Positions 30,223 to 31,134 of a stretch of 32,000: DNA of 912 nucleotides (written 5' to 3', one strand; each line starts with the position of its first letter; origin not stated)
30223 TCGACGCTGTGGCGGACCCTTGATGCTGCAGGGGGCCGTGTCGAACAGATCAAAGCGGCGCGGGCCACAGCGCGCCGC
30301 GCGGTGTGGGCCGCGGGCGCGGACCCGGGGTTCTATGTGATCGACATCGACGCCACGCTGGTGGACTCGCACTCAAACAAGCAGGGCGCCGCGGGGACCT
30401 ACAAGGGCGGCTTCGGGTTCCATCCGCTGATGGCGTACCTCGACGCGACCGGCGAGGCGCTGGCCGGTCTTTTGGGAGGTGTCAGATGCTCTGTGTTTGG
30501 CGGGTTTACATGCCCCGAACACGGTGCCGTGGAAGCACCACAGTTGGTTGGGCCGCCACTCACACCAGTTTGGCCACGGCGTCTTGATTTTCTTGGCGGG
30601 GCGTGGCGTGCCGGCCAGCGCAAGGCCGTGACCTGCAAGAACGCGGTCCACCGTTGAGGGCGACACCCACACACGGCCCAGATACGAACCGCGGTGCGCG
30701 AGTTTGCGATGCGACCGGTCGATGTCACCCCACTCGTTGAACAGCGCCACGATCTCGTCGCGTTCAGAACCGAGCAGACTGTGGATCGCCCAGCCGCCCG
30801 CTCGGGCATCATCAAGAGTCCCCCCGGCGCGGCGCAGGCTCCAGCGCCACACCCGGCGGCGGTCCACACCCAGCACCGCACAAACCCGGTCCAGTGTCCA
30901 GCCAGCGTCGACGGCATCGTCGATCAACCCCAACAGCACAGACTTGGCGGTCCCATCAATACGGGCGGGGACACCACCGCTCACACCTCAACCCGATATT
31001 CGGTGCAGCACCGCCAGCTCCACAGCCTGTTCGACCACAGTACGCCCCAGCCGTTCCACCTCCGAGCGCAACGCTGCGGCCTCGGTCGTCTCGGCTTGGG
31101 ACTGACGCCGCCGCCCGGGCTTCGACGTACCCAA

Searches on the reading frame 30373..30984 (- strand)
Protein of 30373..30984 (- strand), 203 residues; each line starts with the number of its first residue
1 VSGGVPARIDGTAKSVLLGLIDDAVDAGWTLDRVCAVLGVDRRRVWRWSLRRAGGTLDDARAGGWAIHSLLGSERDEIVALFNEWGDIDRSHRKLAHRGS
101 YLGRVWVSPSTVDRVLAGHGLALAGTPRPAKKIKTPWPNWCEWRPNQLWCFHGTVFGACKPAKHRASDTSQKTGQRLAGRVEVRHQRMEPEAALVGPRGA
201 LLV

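Call 6: search_protein_families(library=pfam, proteins=[window:30373-30984:-], max_evalue=0.1)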
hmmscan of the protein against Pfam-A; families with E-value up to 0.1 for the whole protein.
window:30373-30984:- (203 aa): 3 families
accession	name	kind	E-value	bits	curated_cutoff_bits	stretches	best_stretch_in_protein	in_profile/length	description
PF13384.12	HTH_23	-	3.9e-06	26.9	24.6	1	25-55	14-45/50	Homeodomain-like domain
PF13565.12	HTH_32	-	0.00064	20.7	33.7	1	45-116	2-73/73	Homeodomain-like domain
PF13551.12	HTH_29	-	0.0015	19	28.1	1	24-64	7-51/64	Winged helix-turn helix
